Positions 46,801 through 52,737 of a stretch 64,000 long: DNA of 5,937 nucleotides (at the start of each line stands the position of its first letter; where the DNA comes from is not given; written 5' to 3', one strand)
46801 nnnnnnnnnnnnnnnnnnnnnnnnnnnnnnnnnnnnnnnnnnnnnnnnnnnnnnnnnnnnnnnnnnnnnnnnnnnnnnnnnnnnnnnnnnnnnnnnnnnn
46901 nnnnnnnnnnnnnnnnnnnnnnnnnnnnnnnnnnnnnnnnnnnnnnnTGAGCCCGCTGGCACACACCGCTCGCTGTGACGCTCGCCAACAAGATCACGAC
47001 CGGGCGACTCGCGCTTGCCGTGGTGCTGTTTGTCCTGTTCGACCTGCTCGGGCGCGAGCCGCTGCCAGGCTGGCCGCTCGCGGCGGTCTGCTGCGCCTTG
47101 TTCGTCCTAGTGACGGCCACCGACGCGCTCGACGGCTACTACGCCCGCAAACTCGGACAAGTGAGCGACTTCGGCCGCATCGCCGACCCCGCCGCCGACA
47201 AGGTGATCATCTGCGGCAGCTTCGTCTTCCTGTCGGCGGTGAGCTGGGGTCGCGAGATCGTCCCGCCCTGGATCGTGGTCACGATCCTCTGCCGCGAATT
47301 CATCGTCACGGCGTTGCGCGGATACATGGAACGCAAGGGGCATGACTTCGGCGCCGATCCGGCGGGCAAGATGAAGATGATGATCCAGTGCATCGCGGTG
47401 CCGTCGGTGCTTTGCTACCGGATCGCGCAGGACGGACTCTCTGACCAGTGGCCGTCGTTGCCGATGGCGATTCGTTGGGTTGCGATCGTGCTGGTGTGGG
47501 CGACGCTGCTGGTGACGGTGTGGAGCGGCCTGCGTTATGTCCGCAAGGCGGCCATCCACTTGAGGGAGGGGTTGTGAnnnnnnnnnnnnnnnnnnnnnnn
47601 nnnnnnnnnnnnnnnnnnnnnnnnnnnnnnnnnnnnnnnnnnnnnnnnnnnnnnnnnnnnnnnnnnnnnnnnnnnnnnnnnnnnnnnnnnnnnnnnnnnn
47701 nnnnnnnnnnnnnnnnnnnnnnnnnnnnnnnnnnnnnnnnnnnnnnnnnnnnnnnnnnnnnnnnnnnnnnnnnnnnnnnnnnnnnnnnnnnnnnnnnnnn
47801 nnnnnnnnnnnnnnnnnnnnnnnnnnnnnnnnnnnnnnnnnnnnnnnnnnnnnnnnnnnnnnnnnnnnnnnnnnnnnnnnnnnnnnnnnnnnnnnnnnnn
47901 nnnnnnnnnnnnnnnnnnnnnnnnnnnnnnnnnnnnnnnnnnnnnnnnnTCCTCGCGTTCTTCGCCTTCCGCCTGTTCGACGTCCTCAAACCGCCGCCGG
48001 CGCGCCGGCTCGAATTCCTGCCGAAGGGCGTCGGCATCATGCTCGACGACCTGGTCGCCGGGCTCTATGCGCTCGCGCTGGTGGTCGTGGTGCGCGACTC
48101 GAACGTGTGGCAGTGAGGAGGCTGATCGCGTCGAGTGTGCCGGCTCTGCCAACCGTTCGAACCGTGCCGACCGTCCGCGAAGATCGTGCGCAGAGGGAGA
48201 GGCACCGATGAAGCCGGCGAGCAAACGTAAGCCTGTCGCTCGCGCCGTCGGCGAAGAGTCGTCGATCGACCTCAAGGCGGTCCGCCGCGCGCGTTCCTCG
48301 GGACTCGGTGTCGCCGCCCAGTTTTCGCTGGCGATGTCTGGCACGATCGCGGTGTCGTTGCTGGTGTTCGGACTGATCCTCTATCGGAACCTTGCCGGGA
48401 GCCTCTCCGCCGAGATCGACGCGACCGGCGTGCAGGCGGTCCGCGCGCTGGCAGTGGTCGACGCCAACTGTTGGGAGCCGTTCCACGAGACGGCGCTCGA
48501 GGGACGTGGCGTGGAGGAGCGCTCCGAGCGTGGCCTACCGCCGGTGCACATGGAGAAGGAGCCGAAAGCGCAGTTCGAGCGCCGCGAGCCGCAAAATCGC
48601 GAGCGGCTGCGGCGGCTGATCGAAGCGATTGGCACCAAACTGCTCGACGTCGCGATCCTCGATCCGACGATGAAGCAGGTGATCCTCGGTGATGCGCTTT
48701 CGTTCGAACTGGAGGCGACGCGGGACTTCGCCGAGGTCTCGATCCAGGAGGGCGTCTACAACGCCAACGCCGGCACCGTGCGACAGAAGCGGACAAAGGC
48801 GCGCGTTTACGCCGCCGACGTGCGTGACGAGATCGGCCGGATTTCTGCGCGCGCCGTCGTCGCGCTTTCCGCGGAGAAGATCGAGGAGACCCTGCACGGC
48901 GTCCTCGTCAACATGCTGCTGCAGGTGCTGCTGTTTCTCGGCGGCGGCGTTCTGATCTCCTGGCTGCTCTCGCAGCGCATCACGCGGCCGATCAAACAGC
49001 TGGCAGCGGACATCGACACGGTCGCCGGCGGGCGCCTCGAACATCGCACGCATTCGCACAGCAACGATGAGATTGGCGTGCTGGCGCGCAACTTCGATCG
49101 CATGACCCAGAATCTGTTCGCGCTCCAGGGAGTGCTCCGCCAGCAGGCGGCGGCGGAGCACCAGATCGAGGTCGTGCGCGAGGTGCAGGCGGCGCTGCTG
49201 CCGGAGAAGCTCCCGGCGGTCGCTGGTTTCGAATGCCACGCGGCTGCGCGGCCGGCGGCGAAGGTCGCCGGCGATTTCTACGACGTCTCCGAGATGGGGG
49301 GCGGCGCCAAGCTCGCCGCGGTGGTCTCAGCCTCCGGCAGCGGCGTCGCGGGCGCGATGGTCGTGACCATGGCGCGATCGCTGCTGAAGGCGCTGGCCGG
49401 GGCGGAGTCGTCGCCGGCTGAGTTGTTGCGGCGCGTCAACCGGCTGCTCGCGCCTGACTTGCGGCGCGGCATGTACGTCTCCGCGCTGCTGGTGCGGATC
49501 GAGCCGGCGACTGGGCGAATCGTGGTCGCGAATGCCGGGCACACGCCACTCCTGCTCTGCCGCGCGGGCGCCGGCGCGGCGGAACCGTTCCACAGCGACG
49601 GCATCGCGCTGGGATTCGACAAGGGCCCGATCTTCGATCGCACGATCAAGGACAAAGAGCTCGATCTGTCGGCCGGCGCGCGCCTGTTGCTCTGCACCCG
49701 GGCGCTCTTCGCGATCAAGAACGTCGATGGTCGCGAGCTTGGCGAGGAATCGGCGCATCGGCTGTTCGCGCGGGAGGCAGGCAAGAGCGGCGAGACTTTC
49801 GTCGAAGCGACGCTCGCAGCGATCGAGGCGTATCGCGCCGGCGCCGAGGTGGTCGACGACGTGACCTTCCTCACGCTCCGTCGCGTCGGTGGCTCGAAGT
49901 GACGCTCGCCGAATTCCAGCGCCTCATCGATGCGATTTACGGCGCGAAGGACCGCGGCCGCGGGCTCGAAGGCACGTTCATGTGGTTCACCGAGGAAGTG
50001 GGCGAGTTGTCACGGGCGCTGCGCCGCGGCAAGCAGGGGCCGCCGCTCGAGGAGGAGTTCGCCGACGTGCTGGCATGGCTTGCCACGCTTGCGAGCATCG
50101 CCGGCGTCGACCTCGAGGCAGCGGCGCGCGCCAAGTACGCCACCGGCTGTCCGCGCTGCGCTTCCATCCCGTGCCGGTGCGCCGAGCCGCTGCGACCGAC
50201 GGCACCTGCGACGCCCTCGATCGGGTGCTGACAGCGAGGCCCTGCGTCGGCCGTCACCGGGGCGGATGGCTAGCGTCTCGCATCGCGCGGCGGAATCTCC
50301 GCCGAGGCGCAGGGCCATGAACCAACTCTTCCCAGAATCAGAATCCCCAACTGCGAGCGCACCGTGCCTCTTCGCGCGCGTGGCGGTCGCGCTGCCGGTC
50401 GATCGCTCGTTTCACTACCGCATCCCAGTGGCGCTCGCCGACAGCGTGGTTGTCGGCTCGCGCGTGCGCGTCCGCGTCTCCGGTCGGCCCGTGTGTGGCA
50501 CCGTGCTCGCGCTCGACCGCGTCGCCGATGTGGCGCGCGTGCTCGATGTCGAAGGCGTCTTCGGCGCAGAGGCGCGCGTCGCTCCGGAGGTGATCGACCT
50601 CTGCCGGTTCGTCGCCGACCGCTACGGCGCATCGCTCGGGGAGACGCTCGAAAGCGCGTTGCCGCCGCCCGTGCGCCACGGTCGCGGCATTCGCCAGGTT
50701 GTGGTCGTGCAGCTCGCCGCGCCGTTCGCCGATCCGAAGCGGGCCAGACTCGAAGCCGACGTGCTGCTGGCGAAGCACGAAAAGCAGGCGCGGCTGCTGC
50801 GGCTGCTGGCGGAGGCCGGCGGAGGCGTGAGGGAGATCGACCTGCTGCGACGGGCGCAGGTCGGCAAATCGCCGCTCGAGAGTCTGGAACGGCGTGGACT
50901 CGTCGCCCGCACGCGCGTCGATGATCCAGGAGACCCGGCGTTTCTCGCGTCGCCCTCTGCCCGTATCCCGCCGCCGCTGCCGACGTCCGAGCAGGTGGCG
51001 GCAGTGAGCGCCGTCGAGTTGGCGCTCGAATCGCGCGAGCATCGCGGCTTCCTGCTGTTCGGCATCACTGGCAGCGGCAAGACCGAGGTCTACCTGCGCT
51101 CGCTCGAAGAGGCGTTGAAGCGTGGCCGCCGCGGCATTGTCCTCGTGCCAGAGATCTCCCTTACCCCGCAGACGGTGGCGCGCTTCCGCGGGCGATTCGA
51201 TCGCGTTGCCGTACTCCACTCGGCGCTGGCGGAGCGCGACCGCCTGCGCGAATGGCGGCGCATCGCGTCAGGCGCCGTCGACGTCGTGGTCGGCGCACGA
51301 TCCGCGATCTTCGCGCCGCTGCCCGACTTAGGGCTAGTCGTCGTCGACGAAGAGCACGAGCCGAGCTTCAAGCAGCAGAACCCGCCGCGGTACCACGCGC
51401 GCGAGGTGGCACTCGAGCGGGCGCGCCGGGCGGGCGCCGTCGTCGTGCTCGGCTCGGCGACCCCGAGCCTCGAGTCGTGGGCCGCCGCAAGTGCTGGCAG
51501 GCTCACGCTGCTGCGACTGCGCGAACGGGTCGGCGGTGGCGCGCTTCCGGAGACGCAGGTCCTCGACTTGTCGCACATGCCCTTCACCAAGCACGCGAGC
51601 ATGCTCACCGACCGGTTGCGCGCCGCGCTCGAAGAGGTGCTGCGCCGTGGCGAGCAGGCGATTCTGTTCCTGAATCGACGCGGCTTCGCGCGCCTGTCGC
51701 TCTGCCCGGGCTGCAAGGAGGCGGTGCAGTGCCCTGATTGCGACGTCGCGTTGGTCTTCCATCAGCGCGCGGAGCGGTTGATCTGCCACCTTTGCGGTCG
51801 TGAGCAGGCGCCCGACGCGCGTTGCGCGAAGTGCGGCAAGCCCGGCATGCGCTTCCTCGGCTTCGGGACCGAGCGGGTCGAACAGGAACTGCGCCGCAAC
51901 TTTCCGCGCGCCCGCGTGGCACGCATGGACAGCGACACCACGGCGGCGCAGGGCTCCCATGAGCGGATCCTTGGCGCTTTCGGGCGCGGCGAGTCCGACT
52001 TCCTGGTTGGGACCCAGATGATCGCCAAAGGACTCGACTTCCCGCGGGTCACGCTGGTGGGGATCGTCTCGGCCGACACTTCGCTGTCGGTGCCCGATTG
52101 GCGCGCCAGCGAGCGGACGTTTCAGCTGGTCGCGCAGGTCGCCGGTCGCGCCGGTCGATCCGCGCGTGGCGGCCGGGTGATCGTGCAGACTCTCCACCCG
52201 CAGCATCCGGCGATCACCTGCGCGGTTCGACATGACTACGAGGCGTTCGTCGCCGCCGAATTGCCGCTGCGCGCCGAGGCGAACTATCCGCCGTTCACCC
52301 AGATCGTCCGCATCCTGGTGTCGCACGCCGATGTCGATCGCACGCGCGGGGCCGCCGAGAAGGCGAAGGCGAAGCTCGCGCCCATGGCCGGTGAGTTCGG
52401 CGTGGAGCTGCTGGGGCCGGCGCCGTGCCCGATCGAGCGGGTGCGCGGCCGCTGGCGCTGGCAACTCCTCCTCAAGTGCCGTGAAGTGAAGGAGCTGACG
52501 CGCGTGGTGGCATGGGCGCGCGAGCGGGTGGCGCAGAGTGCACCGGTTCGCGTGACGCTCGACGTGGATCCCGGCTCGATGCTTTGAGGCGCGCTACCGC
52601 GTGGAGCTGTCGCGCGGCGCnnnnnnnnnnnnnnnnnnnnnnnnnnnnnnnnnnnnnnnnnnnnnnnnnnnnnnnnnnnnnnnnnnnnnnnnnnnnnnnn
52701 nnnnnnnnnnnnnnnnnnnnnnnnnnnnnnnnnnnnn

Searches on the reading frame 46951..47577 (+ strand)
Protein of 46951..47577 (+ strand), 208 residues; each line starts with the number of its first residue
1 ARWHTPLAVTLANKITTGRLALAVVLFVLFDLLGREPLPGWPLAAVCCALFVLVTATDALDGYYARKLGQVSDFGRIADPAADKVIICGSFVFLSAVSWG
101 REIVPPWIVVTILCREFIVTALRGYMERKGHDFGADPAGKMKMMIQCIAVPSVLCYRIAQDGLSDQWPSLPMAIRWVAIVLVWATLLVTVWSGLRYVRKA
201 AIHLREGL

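Call 58: search_protein_families(library=pfam, proteins=[window:46951-47577:+], max_evalue=0.0001)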
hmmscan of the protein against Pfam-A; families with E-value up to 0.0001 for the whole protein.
window:46951-47577:+ (208 aa): 1 family
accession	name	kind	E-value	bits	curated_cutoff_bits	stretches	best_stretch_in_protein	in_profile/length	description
PF01066.26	CDP-OH_P_transf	-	2.6e-32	112.8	22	1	10-191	2-152/152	CDP-alcohol phosphatidyltransferase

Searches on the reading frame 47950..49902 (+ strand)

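Call 58: search_protein_families(library=pfam, proteins=[window:47950-49902:+], max_evalue=0.0001)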
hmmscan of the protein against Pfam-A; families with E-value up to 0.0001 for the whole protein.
window:47950-49902:+ (650 aa): 2 families
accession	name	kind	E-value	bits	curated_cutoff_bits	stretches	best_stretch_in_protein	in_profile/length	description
PF07228.17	SpoIIE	-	1.3e-33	117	25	1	456-645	7-191/192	Stage II sporulation protein E (SpoIIE)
PF00672.30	HAMP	-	1.4e-12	48.1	25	1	339-389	1-51/53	HAMP domain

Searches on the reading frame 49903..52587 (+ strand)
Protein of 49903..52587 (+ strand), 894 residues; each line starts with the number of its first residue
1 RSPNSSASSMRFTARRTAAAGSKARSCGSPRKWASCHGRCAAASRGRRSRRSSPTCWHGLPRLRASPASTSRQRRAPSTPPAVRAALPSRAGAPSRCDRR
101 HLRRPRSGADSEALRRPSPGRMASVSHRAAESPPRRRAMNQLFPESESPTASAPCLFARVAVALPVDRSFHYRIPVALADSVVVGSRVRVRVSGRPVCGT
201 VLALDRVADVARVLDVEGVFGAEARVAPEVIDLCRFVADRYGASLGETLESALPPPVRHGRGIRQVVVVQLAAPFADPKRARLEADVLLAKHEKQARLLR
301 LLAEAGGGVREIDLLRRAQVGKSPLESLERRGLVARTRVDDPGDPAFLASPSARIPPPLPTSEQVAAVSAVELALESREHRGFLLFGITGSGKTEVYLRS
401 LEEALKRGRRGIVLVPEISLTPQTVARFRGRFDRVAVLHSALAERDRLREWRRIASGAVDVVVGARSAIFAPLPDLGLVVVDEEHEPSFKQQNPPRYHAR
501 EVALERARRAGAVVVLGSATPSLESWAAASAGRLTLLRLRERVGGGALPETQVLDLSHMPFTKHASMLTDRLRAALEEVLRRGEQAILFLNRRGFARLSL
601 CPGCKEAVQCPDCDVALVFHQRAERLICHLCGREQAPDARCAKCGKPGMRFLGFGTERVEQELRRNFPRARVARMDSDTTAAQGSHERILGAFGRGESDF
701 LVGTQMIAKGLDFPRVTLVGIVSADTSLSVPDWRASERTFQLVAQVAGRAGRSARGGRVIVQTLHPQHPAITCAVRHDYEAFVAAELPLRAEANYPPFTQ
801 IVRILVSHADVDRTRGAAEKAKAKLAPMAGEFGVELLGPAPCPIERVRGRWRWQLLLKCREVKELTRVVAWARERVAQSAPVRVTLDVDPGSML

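Call 58: search_protein_families(library=pfam, proteins=[window:49903-52587:+], max_evalue=0.0001)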
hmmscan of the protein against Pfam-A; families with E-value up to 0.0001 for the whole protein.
window:49903-52587:+ (894 aa): 6 families
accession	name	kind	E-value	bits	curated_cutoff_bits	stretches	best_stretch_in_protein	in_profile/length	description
PF18074.6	PriA_C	-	6.2e-22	78.7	26.9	1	797-890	1-95/95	Primosomal protein N C-terminal domain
PF17764.6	PriA_3primeBD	-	1.6e-17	63.5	22.7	1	159-254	1-96/96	3'DNA-binding domain (3'BD)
PF00270.35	DEAD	-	3.7e-16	59.7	26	1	379-522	13-161/167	DEAD/DEAH box helicase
PF00271.37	Helicase_C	-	7.5e-12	45.9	23.5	1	657-753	26-109/110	Helicase conserved C-terminal domain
PF04851.21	ResIII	-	3.8e-10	40.3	22.5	1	361-521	5-162/164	Type III restriction enzyme, res subunit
PF18319.7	Zn_ribbon_PriA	-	4.8e-10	39.7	26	1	610-635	1-26/27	PriA DNA helicase Cys-rich region (CRR) domain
